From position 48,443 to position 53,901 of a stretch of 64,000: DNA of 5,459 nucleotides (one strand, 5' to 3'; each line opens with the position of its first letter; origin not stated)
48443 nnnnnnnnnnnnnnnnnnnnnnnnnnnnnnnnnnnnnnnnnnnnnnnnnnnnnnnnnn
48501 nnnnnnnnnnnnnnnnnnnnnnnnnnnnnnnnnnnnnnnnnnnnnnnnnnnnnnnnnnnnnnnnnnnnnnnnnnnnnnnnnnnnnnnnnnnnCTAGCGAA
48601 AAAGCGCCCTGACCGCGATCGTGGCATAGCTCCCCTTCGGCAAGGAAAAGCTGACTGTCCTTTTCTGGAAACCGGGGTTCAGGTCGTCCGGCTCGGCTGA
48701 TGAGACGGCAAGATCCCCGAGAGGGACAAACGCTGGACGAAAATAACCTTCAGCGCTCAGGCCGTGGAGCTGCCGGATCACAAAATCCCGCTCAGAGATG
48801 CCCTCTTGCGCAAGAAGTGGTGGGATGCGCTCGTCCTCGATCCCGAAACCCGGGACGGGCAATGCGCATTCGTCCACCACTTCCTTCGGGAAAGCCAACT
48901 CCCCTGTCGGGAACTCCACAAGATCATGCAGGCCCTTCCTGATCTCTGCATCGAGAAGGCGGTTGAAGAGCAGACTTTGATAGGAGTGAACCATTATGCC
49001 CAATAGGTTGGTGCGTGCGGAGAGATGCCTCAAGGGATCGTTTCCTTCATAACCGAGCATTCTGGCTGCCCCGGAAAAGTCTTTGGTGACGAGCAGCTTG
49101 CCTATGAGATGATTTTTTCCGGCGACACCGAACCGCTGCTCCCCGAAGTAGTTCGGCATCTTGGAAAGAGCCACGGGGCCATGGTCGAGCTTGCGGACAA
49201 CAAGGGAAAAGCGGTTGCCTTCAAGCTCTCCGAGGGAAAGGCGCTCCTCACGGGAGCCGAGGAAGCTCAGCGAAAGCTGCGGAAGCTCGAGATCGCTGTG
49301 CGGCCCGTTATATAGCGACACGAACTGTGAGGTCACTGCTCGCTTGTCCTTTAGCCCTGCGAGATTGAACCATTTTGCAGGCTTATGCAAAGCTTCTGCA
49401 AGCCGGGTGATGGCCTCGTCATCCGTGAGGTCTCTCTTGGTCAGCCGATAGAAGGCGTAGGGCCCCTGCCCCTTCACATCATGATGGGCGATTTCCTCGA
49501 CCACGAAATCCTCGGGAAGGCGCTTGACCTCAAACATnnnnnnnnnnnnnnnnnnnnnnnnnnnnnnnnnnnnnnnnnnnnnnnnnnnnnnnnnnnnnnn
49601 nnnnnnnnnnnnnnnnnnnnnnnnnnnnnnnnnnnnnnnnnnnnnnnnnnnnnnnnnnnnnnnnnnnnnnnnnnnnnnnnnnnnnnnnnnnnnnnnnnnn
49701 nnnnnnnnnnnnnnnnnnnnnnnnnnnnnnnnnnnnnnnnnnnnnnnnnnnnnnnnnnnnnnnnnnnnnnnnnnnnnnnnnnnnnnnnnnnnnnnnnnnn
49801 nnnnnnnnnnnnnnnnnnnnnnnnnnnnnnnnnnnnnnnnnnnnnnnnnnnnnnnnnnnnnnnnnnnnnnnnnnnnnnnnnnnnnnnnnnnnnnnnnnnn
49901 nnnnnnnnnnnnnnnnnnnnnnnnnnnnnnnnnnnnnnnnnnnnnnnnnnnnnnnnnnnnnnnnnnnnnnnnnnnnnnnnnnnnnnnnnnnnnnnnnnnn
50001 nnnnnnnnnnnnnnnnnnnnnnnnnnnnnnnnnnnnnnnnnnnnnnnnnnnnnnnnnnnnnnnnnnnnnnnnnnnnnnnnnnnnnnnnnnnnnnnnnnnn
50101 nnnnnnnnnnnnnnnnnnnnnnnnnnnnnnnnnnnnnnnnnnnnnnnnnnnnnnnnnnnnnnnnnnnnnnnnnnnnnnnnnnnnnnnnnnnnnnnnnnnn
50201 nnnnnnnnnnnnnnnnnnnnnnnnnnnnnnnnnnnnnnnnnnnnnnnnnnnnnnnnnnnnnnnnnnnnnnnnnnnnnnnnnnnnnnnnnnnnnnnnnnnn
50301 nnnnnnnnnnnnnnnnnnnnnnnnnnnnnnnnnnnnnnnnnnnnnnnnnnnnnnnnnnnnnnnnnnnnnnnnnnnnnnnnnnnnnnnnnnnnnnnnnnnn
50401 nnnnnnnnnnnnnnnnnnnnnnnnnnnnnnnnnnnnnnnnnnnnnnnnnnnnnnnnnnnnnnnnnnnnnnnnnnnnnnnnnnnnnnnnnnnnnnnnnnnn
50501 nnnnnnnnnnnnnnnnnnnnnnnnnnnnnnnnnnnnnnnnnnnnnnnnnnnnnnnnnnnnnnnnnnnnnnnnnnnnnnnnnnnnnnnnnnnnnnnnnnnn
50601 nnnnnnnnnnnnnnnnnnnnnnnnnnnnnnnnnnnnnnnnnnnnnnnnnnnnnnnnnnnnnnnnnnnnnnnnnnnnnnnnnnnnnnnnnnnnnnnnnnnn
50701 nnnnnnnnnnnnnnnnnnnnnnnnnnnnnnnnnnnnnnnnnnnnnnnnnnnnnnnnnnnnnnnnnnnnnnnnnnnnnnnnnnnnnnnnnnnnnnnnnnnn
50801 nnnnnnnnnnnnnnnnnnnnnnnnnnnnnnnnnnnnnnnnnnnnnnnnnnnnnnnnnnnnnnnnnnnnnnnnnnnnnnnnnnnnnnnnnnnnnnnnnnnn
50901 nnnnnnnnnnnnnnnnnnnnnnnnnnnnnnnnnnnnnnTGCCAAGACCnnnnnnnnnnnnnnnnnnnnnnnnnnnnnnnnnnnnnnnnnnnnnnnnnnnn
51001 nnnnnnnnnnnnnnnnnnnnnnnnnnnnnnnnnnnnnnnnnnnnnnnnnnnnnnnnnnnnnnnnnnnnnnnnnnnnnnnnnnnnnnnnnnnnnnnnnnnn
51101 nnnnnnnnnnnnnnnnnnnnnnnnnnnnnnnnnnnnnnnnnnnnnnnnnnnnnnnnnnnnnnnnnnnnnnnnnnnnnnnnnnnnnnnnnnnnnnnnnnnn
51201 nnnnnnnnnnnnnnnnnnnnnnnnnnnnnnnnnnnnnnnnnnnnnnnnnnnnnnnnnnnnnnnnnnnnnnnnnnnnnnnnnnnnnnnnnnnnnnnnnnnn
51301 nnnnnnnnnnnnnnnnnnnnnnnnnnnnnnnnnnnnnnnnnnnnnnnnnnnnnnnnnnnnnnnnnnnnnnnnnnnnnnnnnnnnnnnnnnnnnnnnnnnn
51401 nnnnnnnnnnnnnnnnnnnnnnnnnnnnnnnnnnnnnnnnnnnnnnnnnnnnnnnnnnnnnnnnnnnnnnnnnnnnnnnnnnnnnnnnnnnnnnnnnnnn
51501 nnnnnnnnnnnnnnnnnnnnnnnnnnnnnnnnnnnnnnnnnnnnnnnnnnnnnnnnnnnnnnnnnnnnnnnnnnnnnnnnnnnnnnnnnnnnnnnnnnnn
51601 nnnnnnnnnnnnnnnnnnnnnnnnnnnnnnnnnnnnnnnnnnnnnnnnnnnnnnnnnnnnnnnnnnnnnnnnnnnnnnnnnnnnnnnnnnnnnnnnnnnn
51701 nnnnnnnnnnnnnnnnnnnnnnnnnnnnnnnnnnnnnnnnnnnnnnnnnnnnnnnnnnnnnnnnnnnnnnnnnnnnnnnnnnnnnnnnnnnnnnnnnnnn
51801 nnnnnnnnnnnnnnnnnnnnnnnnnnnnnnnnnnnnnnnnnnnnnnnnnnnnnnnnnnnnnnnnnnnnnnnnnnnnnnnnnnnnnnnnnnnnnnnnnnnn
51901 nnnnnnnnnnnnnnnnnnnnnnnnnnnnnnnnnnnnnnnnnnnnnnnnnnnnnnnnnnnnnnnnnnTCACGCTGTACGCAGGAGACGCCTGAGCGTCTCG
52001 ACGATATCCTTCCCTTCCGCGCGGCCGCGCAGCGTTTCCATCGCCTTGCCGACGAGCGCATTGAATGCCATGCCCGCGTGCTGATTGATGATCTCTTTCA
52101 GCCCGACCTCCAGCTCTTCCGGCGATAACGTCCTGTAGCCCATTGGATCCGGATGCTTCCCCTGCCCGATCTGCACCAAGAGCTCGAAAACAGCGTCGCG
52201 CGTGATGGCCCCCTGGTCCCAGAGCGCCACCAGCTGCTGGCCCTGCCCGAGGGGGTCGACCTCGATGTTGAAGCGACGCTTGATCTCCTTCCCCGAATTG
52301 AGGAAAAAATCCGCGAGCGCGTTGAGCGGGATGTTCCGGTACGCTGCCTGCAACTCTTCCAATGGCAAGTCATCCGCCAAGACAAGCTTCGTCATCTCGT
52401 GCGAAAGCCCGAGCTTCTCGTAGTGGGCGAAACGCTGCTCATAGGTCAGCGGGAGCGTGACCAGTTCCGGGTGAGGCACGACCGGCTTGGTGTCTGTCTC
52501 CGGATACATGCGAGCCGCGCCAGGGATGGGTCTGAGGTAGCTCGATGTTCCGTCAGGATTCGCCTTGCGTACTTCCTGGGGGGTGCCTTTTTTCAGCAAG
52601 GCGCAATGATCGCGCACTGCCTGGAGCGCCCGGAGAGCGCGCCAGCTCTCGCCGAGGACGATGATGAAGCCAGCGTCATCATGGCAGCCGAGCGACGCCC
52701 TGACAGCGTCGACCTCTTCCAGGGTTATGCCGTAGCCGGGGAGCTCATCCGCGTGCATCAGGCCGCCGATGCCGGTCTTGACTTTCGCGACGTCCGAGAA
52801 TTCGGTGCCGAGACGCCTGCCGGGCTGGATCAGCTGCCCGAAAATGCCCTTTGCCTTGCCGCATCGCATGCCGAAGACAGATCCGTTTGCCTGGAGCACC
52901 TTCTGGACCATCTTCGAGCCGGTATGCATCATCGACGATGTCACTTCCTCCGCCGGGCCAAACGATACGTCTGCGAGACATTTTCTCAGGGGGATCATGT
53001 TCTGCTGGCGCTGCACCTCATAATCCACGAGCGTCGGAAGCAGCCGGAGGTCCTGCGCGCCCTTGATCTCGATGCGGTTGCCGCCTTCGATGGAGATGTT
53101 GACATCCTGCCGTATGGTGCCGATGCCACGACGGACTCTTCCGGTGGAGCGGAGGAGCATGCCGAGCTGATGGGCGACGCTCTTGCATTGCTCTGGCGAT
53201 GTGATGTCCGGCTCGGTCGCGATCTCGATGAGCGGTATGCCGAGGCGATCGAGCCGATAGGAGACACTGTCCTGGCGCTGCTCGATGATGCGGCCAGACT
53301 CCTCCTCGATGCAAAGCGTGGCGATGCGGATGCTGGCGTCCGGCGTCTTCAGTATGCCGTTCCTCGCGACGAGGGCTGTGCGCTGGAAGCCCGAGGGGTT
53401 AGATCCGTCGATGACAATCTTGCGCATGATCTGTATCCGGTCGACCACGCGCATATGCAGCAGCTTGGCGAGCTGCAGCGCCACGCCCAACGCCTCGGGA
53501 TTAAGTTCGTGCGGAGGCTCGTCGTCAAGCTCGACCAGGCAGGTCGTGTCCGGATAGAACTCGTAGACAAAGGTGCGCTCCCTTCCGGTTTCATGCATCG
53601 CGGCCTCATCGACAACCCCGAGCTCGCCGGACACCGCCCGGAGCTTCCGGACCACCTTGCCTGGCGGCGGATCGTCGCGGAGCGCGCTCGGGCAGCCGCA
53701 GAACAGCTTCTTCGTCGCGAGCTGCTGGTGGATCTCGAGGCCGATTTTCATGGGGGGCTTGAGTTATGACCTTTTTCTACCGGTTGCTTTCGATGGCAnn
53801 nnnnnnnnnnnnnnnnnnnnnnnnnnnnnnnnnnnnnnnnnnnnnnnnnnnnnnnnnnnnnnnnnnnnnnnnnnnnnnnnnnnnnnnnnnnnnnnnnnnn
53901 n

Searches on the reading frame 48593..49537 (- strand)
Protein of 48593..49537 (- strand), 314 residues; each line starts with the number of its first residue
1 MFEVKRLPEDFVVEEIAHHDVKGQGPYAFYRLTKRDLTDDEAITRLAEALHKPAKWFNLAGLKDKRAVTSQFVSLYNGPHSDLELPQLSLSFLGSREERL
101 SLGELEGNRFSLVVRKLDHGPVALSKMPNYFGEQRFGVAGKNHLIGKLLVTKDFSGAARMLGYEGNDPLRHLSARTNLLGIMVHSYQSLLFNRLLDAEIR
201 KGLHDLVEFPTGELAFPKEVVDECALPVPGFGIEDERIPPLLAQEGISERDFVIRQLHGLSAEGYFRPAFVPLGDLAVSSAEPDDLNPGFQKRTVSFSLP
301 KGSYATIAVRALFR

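Call 54: search_protein_families(library=pfam, proteins=[window:48593-49537:-], max_evalue=0.0001)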
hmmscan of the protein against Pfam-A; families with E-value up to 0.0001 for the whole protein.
window:48593-49537:- (314 aa): 1 family
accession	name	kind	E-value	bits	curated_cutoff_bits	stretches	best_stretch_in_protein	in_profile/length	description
PF01142.23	TruD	-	6.1e-56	190.5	27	2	4-161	18-196/412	tRNA pseudouridine synthase D (TruD)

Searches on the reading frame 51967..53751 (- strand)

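Call 54: search_protein_families(library=pfam, proteins=[window:51967-53751:-], max_evalue=0.0001)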
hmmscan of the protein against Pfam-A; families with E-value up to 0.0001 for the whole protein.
window:51967-53751:- (594 aa): 2 families
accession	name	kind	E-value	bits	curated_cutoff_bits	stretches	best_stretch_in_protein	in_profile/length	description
PF02934.20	GatB_N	-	2.2e-54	184.9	23.4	1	1-430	1-275/277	GatB/GatE catalytic domain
PF02938.19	GAD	-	2.3e-05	25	23.4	1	283-371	2-90/95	GAD domain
